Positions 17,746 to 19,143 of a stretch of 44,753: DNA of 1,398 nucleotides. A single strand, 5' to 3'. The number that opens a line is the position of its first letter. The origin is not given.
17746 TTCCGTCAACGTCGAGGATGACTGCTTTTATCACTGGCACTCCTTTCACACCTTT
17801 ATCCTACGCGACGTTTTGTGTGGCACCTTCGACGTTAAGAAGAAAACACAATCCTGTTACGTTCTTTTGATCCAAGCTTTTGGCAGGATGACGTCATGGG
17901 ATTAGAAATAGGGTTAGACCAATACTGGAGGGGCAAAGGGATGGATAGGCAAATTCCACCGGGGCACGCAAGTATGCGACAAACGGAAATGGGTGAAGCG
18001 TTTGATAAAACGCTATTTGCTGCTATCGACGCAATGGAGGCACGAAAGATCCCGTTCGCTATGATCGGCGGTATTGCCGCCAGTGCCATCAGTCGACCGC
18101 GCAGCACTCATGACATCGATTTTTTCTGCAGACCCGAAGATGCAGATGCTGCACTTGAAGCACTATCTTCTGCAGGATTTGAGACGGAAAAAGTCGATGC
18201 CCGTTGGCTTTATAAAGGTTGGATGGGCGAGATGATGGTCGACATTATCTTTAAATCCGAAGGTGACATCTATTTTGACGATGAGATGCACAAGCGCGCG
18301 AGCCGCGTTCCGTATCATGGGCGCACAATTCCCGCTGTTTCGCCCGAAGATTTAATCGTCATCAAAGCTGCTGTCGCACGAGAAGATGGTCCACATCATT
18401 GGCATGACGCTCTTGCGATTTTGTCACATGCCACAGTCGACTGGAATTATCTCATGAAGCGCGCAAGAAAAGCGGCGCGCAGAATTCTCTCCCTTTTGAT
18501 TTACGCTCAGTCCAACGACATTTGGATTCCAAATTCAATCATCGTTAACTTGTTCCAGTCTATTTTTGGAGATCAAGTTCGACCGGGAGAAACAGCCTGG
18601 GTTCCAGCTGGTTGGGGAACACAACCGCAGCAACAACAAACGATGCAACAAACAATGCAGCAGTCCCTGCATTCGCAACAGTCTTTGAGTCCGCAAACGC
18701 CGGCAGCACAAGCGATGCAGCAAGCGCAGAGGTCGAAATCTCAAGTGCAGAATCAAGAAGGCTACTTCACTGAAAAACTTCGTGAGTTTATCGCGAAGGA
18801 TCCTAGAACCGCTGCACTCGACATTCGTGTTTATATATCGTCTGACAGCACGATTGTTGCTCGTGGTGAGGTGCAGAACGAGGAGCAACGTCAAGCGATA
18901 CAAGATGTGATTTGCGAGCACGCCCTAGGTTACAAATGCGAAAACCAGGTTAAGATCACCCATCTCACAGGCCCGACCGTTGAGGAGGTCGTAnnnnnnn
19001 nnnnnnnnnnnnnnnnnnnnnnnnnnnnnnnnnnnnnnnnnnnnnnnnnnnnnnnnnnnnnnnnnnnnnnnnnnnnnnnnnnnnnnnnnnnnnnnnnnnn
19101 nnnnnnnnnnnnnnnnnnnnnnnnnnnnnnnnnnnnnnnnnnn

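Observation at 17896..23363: Cyanophycin operon led by a nucleotidyltransferase-BON fusion and a metallophosphoesterase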

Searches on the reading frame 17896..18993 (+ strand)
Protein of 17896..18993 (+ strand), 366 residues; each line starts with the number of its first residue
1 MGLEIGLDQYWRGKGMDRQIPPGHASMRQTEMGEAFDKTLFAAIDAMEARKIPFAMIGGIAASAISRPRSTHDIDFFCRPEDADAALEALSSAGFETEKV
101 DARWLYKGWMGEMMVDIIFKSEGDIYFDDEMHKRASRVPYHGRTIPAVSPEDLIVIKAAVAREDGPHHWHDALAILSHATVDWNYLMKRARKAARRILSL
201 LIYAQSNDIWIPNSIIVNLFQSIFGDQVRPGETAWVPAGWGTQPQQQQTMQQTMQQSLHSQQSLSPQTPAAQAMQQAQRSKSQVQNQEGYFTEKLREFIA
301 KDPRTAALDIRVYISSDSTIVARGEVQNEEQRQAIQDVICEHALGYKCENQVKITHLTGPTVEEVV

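Call 7: search_protein_families(library=pfam, proteins=[window:17896-18993:+], max_evalue=0.1)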
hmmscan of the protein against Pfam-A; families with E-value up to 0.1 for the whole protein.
window:17896-18993:+ (366 aa): 7 families
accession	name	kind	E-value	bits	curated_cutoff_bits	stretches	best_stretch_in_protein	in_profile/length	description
PF14907.12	NTP_transf_5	-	2e-11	44.4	31.2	1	46-193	66-231/249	Uncharacterised nucleotidyltransferase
PF09970.15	DUF2204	-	7e-10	39.3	20.3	1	41-164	6-136/181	Nucleotidyl transferase of unknown function (DUF2204)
PF04972.22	BON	-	3.6e-05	24.4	27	1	292-338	6-51/69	BON domain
PF19502.5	DUF6036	-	5e-05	23.6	23.6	1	53-194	21-137/164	Nucleotidyltransferase of unknown function (DUF6036)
PF08843.17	AbiEii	-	5.3e-05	23.7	22.5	1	51-92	12-54/238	Nucleotidyl transferase AbiEii toxin, Type IV TA system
PF10706.15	Aminoglyc_resit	-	0.018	15.6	21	1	40-102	2-65/149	Aminoglycoside-2''-adenylyltransferase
PF10510.14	PIG-S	-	0.087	12.2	26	0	244-353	56-171/514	Phosphatidylinositol-glycan biosynthesis class S protein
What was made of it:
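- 17896..18996 (+): NTase-BON fusion gene. It is 366 aa from ATG 17896, or 351 aa from the family-consensus start at ATG 17941. The minimal Pol-beta-type NTase domain spans about aa 30-225 (nt 17983-18570). A disordered Q/P-rich linker spans about aa 232-261 at pLDDT below 50, with low confidence extending to about aa 282. A long helix plus the BON domain span about aa 269-358 (nt 18700-18969). PF14907 and PF09970 above cut-off, BON 24.4 bits below cut-off (call 7).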

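Call 8: search_protein_families(library=ncbifam, proteins=[window:17896-18993:+], max_evalue=0.01)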
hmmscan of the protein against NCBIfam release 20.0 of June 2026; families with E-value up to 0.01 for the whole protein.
window:17896-18993:+ (366 aa): 1 family
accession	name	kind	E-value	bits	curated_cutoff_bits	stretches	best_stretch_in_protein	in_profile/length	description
NF047861.1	LIC13259ECMBind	equivalog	0.0077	16.2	250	0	250-306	53-108/143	LIC13259 family plasminogen/vitronectin/complement-binding protein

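Call 9: search_protein_families(library=padloc, proteins=[window:17896-18993:+], max_evalue=0.01)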
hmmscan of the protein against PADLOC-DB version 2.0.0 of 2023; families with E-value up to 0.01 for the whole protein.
window:17896-18993:+ (366 aa): 0 families
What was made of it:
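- PADLOC gives no hit for the NTase (call 9). PADLOC gives no NTase hit (call 9).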

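Call 11: find_homologous_proteins(query=window:17896-18993:+, max_evalue=0.001)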
Query window:17896-18993:+ (366 aa): 694 proteins with E <= 0.001 among 3842 candidates; the best 120 are listed.
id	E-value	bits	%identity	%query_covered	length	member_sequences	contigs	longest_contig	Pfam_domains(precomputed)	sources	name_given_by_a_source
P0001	1.2e-245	832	100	100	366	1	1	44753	PF04972.23,PF14907.13,PF09970.16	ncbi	-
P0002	8.5e-209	711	89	96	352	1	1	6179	PF04972.23,PF14907.13,PF09970.16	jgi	jgi:predicted nucleotidyltransferase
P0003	8.1e-176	602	79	96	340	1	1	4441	PF04972.23,PF14907.13,PF09970.16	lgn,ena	-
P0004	1.6e-132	460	63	96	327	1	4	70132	PF14907.13,PF09970.16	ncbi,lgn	-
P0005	3.7e-132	459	62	96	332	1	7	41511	PF14907.13,PF09970.16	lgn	-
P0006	7.3e-127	441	57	95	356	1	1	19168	PF14907.13,PF09970.16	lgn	-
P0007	1.7e-123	430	59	96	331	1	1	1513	PF14907.13,PF10706.16,PF09970.16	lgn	-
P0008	4.8e-122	426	57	95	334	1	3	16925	PF14907.13,PF09970.16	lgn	-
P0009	3.3e-121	423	59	95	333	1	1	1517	PF14907.13,PF09970.16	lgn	-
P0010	1.8e-117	411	54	95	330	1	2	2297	PF14907.13,PF09970.16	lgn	-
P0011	5.1e-117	409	56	95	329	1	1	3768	PF14907.13,PF09970.16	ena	-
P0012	1.9e-116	407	55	95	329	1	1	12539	PF14907.13,PF09970.16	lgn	-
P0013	3.3e-116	406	54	95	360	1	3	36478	PF04972.23,PF14907.13,PF09970.16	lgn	-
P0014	7.9e-116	405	56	96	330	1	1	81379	PF14907.13,PF09970.16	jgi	-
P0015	1.8e-115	404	54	95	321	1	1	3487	PF14907.13,PF09970.16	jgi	jgi:predicted nucleotidyltransferase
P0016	5.8e-115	402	56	95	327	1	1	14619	PF04972.23,PF14907.13,PF09970.16,PF19502.6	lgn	-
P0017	1.3e-114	401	54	95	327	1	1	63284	PF14907.13,PF09970.16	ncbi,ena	-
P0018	3.5e-114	400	55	95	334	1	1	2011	PF14907.13,PF09970.16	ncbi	-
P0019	5.8e-114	399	55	95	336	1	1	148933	PF04972.23,PF14907.13,PF09970.16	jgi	jgi:predicted nucleotidyltransferase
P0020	8.1e-114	399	54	95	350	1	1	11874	PF14907.13,PF10706.16,PF09970.16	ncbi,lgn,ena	-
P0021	1.5e-113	398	55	95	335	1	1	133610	PF14907.13,PF10706.16,PF09970.16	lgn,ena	-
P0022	1.2e-112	395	54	95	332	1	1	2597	PF14907.13,PF09970.16,PF19502.6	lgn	-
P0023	1.4e-112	394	54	95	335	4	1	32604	PF14907.13,PF09970.16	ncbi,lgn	ncbi:MAG: nucleotidyltransferase [Bdellovibrionota bacterium]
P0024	2.4e-112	394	53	95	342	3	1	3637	PF04972.23,PF14907.13,PF09970.16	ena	-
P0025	3.6e-112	393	55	95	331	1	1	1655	PF14907.13,PF09970.16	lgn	-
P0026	4.3e-112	393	54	95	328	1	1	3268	PF14907.13,PF09970.16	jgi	jgi:predicted nucleotidyltransferase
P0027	1.0e-111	392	53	96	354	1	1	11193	PF14907.13,PF09970.16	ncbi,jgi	jgi:hypothetical protein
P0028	1.2e-111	391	53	95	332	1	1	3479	PF04972.23,PF14907.13,PF10706.16,PF09970.16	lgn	-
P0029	4.8e-111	389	53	95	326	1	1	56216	PF04972.23,PF14907.13,PF10706.16,PF09970.16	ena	-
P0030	5.3e-111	389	54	95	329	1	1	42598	PF14907.13,PF09970.16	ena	-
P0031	6.0e-111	389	53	95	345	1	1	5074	PF14907.13,PF10706.16,PF09970.16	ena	-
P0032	8.8e-111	389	52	95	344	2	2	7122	PF14907.13,PF09970.16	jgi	jgi:predicted nucleotidyltransferase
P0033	1.1e-110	388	54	95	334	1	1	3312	PF14907.13,PF09970.16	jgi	jgi:predicted nucleotidyltransferase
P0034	2.4e-110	387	53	95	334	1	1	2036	PF14907.13,PF09970.16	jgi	jgi:predicted nucleotidyltransferase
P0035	3.2e-110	387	53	95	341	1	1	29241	PF14907.13,PF09970.16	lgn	-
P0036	3.4e-110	387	53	95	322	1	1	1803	PF14907.13,PF10706.16,PF09970.16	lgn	-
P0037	4.1e-110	386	53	95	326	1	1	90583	PF14907.13,PF09970.16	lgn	-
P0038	6.8e-110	386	52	95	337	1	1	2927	PF14907.13,PF10706.16,PF09970.16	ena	-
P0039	1.0e-109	385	55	95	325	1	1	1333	PF14907.13,PF09970.16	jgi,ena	-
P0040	1.3e-109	385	52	95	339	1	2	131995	PF04972.23,PF14907.13,PF09970.16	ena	-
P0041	1.5e-109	384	53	96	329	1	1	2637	PF04972.23,PF14907.13,PF09970.16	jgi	jgi:predicted nucleotidyltransferase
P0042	1.5e-109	384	53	95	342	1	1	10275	PF14907.13,PF09970.16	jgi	jgi:predicted nucleotidyltransferase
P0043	2.5e-109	384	66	62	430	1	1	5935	PF14907.13,PF09970.16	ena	-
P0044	3.2e-109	383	52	95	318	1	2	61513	PF14907.13,PF09970.16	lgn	-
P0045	5.3e-109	383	53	95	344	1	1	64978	PF14907.13,PF10706.16,PF09970.16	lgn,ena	-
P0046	1.0e-108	382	53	95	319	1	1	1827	PF14907.13,PF09970.16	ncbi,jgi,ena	jgi:predicted nucleotidyltransferase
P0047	1.0e-107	378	52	95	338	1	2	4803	PF04972.23,PF14907.13,PF09970.16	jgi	jgi:predicted nucleotidyltransferase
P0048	1.2e-107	378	54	95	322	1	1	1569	PF14907.13,PF09970.16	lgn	-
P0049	1.6e-107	378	53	95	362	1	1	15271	PF14907.13,PF09970.16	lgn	-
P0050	2.5e-107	377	53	95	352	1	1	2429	PF14907.13,PF09970.16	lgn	-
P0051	2.7e-107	377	54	95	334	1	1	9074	PF14907.13,PF09970.16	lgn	-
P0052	3.1e-107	377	51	95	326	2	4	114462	PF04972.23,PF14907.13,PF10706.16,PF09970.16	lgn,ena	-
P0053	5.9e-107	376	53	95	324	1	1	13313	PF14907.13,PF10706.16,PF09970.16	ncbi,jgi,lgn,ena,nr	ncbi:MAG TPA: nucleotidyltransferase [Bdellovibrionales bacterium]|nr:nucleotidyltransferase [Bdello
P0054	2.5e-106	374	51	95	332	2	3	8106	PF14907.13,PF09970.16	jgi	jgi:predicted nucleotidyltransferase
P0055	5.9e-106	373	51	95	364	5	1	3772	PF14907.13,PF09970.16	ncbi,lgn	-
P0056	1.6e-105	371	53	97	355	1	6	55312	PF14907.13,PF10706.16,PF09970.16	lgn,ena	-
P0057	6.3e-105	369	51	95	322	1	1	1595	PF04972.23,PF14907.13,PF09970.16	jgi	jgi:predicted nucleotidyltransferase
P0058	7.2e-105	369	53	95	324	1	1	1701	PF14907.13,PF10706.16,PF09970.16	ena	-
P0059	1.9e-103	364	50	95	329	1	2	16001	PF04972.23,PF14907.13,PF10706.16,PF09970.16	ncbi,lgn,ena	-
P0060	2.9e-103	364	49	95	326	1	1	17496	PF04972.23,PF14907.13,PF09970.16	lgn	-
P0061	4.0e-103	363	50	93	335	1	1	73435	PF14907.13,PF09970.16,PF19502.6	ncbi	ncbi:MAG: nucleotidyltransferase [Bdellovibrionota bacterium]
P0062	2.1e-102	361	52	95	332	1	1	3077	PF14907.13,PF09970.16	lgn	-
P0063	1.7e-101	358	49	95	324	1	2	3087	PF14907.13,PF09970.16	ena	-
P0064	1.1e-100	355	50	95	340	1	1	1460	PF14907.13,PF09970.16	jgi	jgi:predicted nucleotidyltransferase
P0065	1.6e-100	355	49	93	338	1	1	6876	PF04972.23,PF14907.13,PF10706.16,PF09970.16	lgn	-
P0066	4.5e-100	353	48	95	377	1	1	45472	PF14907.13,PF08843.18,PF09970.16,PF19502.6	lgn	-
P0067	8.4e-100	352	48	95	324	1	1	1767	PF04972.23,PF14907.13,PF09970.16,PF19502.6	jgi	jgi:predicted nucleotidyltransferase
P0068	1.2e-99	352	50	93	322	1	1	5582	PF04972.23,PF14907.13,PF09970.16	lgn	-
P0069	2.4e-99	351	48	93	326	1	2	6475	PF04972.23,PF14907.13,PF09970.16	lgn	-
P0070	2.7e-99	351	47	93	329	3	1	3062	PF04972.23,PF14907.13,PF09970.16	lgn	-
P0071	2.9e-99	351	49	95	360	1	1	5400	PF04972.23,PF14907.13,PF09970.16,PF19502.6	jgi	jgi:hypothetical protein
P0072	5.8e-99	350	49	94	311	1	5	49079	PF14907.13,PF09970.16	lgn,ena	-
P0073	2.2e-98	348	46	93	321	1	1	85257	PF04972.23,PF14907.13,PF09970.16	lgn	-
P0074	3.0e-98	347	47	93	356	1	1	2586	PF04972.23,PF14907.13,PF09970.16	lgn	-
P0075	4.9e-98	347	46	96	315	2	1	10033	PF04972.23,PF14907.13,PF09970.16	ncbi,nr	ncbi:MAG TPA: nucleotidyltransferase [Bdellovibrionales bacterium]|nr:nucleotidyltransferase [Bdello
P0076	5.6e-98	346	48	93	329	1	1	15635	PF04972.23,PF14907.13,PF10706.16,PF09970.16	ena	-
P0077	1.8e-97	345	47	93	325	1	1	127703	PF04972.23,PF14907.13,PF10706.16,PF09970.16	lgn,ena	-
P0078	2.4e-97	344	47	93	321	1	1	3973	PF04972.23,PF14907.13,PF10706.16,PF09970.16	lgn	-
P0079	5.0e-97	343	49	91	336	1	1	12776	PF04972.23,PF14907.13,PF09970.16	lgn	-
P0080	7.5e-96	339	48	95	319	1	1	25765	PF14907.13,PF09970.16,PF19502.6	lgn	-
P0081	1.0e-95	339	47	94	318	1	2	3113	PF04972.23,PF14907.13,PF10706.16,PF09970.16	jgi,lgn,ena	-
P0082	1.2e-95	339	48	93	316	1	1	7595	PF04972.23,PF14907.13,PF09970.16,PF19502.6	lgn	-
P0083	1.5e-95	338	49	96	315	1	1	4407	PF04972.23,PF14907.13,PF09970.16,PF19502.6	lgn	-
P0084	2.6e-95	338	48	93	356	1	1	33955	PF14907.13,PF09970.16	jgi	jgi:predicted nucleotidyltransferase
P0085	3.0e-95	337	47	93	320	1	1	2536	PF14907.13,PF09970.16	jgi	jgi:hypothetical protein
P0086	4.2e-95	337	49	93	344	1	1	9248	PF14907.13,PF10706.16,PF09970.16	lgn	-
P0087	5.4e-95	337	47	93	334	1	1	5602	PF04972.23,PF14907.13,PF10706.16,PF09970.16,PF19502.6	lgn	-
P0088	6.6e-95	336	46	95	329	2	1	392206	PF14907.13,PF10706.16,PF09970.16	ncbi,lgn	ncbi:MAG: nucleotidyltransferase [Bacteriovoracia bacterium]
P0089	1.2e-94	335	48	95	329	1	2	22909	PF04972.23,PF14907.13,PF10706.16,PF09970.16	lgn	-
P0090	1.3e-94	335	48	94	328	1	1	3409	PF04972.23,PF14907.13,PF09970.16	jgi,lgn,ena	-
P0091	1.4e-94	335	47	90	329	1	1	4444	PF04972.23,PF14907.13,PF09970.16,PF19502.6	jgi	jgi:predicted nucleotidyltransferase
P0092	5.7e-94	333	45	95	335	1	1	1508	PF04972.23,PF14907.13,PF09970.16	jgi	jgi:predicted nucleotidyltransferase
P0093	9.5e-94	333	47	93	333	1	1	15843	PF14907.13,PF10706.16,PF09970.16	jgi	-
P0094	1.5e-93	332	47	93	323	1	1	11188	PF04972.23,PF14907.13,PF09970.16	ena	-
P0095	1.5e-93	332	47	95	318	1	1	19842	PF14907.13,PF10706.16,PF09970.16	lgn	-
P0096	1.9e-93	332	47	94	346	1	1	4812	PF04972.23,PF14907.13,PF09970.16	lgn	-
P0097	2.7e-93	331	47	94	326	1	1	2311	PF14907.13,PF10706.16,PF09970.16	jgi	jgi:hypothetical protein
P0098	3.1e-93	331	49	94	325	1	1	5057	PF14907.13,PF10706.16,PF09970.16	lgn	-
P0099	6.4e-93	330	47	94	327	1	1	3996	PF04972.23,PF14907.13,PF09970.16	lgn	-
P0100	8.9e-93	329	49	87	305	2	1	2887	PF14907.13,PF09970.16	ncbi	ncbi:MAG: nucleotidyltransferase, partial [Bdellovibrionota bacterium]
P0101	9.1e-93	329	47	95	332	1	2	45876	PF14907.13,PF10706.16,PF09970.16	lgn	-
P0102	1.0e-92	329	45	98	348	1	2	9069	PF14907.13,PF09970.16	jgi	jgi:predicted nucleotidyltransferase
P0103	1.2e-92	329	45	93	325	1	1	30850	PF04972.23,PF14907.13,PF09970.16,PF19502.6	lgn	-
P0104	1.5e-92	329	47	95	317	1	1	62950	PF04972.23,PF14907.13,PF10706.16,PF09970.16,PF19502.6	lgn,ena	-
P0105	1.5e-92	329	47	95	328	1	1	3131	PF04972.23,PF14907.13,PF10706.16,PF09970.16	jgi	jgi:predicted nucleotidyltransferase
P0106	2.3e-92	328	47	94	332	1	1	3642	PF04972.23,PF14907.13,PF10706.16,PF09970.16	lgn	-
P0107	3.3e-92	327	44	100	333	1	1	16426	PF14907.13,PF09970.16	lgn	-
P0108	3.5e-92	327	47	95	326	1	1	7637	PF14907.13,PF09970.16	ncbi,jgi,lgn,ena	jgi:predicted nucleotidyltransferase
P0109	4.0e-92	327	47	93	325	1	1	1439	PF14907.13,PF09970.16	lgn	-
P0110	4.3e-92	327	46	94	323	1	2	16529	PF04972.23,PF14907.13,PF10706.16,PF09970.16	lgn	-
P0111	4.7e-92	327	45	93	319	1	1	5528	PF04972.23,PF14907.13,PF10706.16,PF09970.16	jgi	jgi:osmotically-inducible protein OsmY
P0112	5.1e-92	327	45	95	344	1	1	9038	PF04972.23,PF14907.13,PF10706.16,PF09970.16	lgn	-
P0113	6.9e-92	326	45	93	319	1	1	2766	PF04972.23,PF14907.13,PF09970.16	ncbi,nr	ncbi:MAG: nucleotidyltransferase [Deltaproteobacteria bacterium]|nr:nucleotidyltransferase [Deltapro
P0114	1.6e-91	325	47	93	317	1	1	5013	PF14907.13,PF10706.16,PF09970.16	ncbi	-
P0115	1.9e-91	325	47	94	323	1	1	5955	PF04972.23,PF14907.13,PF09970.16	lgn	-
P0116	2.5e-91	325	46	93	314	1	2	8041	PF14907.13,PF09970.16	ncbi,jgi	ncbi:MAG TPA: nucleotidyltransferase [Bdellovibrionota bacterium]|jgi:hypothetical protein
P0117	2.9e-91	324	45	95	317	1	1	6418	PF14907.13,PF10706.16,PF09970.16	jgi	jgi:hypothetical protein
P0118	2.9e-91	324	45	93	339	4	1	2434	PF04972.23,PF14907.13,PF09970.16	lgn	-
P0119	6.3e-91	323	51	83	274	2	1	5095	PF14907.13,PF09970.16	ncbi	-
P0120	6.4e-91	323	46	94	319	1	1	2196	PF04972.23,PF14907.13,PF09970.16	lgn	-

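Call 12: find_encoding_contigs(protein=P0004, flank=8000, max_places=2)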
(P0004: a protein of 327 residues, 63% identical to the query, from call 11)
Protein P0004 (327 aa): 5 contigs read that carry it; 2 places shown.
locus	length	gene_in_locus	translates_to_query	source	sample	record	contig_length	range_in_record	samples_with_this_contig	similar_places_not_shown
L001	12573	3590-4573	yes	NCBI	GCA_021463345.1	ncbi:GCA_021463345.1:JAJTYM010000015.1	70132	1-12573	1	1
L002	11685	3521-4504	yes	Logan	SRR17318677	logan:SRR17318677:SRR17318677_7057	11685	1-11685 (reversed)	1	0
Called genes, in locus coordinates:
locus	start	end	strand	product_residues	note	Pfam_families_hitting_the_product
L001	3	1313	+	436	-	?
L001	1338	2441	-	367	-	PF03741:TerC, PF04332:DUF475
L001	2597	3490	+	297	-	PF00089:Trypsin, PF13365:Trypsin_2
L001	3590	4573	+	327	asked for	PF14907:NTP_transf_5, PF09970:DUF2204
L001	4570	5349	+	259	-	PF00149:Metallophos, PF12850:Metallophos_2 (weak)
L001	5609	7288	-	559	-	PF00962:A_deaminase (faint)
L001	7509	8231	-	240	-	-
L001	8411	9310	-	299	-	-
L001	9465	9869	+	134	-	-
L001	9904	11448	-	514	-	PF00890:FAD_binding_2 (faint), PF01134:GIDA (faint), PF01494:FAD_binding_3 (faint), PF03486:HI0933_like (faint), PF07992:Pyr_redox_2 (faint), PF13454:NAD_binding_9 (faint), PF01266:DAO (weak), PF21688:FAD-depend_C, +1 more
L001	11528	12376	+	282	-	PF02666:PS_Dcarbxylase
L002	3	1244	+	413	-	?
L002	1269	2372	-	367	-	PF03741:TerC, PF04332:DUF475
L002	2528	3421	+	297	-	PF00089:Trypsin, PF13365:Trypsin_2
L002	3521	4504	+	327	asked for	PF14907:NTP_transf_5, PF09970:DUF2204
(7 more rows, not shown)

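Call 13: find_encoding_contigs(protein=P0019, flank=8000, max_places=2)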
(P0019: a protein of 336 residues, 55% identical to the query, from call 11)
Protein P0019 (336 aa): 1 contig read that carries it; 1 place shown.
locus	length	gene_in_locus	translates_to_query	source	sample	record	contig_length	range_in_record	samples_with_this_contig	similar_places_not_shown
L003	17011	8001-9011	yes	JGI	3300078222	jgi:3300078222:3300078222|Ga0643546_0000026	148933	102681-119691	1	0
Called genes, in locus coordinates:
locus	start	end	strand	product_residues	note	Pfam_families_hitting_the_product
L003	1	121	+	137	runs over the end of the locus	PF01627:Hpt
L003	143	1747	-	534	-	PF00072:Response_reg, PF00512:HisKA, PF02518:HATPase_c, PF00072:Response_reg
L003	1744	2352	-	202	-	PF01339:CheB_methylest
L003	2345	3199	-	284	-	PF03705:CheR_N, PF01739:CheR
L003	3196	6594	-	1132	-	-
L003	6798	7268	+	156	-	PF12680:SnoaL_2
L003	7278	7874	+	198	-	PF06041:DUF924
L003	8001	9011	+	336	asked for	PF14907:NTP_transf_5, PF09970:DUF2204, PF04972:BON (weak)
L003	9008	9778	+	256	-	PF00149:Metallophos, PF12850:Metallophos_2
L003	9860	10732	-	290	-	-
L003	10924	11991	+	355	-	-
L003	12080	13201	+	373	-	PF02163:Peptidase_M50, PF00571:CBS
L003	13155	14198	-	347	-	PF00106:adh_short, PF08659:KR, PF13561:adh_short_C2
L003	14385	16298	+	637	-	PF19291:TREH_N, PF00723:Glyco_hydro_15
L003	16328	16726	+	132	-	PF07100:ASRT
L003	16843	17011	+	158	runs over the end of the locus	PF00355:Rieske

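Call 14: find_encoding_contigs(protein=P0088, flank=8000, max_places=2)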
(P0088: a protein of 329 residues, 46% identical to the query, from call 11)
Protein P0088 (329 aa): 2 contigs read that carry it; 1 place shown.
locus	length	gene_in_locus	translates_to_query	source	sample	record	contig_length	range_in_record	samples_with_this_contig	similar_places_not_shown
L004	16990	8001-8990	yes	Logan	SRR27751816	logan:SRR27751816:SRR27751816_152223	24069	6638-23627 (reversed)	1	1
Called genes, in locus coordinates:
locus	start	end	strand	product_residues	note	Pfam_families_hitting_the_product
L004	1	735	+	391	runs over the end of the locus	?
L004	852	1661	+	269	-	PF01435:Peptidase_M48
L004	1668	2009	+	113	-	PF03960:ArsC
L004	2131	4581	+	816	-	PF02190:LON_substr_bdg, PF00004:AAA, PF07728:AAA_5, PF22667:Lon_lid, PF05362:Lon_C, PF13541:ChlI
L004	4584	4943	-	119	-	-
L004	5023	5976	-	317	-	PF00248:Aldo_ket_red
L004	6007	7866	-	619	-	PF12969:DUF3857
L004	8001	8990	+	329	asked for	PF14907:NTP_transf_5, PF09970:DUF2204, PF10706:Aminoglyc_resit (weak)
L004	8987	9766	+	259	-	PF00149:Metallophos, PF12850:Metallophos_2 (weak)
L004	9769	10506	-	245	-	PF00583:Acetyltransf_1, PF13673:Acetyltransf_10, PF13508:Acetyltransf_7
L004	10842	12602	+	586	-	PF02518:HATPase_c, PF13589:HATPase_c_3, PF09239:Topo-VIb_trans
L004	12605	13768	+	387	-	PF04406:TP6A_N, PF21180:TOP6A-Spo11_Toprim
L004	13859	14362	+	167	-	PF01641:SelR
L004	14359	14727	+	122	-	PF13380:CoA_binding_2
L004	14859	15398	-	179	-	-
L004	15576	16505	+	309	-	PF00582:Usp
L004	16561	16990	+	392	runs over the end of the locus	-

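Call 16: find_encoding_contigs(protein=P0002, flank=8000, max_places=2)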
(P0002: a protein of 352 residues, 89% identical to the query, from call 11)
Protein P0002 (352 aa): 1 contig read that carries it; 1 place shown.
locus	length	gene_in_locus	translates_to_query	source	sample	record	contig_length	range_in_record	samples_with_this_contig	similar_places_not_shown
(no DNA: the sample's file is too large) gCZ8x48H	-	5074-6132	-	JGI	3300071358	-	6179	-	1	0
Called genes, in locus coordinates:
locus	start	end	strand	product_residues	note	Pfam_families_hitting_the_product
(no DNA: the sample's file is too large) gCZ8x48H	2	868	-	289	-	?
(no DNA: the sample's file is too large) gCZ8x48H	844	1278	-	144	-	-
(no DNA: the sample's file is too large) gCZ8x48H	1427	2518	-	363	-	PF03741:TerC, PF04332:DUF475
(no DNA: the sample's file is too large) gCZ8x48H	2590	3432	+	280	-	PF00089:Trypsin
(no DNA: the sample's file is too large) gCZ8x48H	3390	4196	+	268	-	PF00089:Trypsin, PF13365:Trypsin_2 (weak)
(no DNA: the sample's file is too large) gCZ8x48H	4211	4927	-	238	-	PF00702:Hydrolase, PF12710:HAD (weak), PF13419:HAD_2, PF13242:Hydrolase_like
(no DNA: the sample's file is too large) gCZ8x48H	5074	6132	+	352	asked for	PF09970:DUF2204, PF14907:NTP_transf_5, PF04972:BON (faint)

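Call 17: find_encoding_contigs(protein=P0003, flank=8000, max_places=2)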
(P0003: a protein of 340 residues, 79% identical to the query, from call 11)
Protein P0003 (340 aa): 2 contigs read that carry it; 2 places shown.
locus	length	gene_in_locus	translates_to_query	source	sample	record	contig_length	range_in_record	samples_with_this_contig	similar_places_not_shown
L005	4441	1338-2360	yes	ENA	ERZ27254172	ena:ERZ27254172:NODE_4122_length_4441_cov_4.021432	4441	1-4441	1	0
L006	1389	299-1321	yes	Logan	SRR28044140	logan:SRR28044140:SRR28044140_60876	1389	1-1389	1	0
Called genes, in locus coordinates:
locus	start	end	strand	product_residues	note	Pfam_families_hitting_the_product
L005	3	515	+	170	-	?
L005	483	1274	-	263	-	PF00702:Hydrolase, PF12710:HAD, PF13419:HAD_2, PF13242:Hydrolase_like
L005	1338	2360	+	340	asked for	PF09970:DUF2204, PF14907:NTP_transf_5, PF04972:BON (weak)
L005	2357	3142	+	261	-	PF00149:Metallophos, PF12850:Metallophos_2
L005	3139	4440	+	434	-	?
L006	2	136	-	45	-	?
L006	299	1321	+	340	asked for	PF09970:DUF2204, PF14907:NTP_transf_5, PF04972:BON (weak)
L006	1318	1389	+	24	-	?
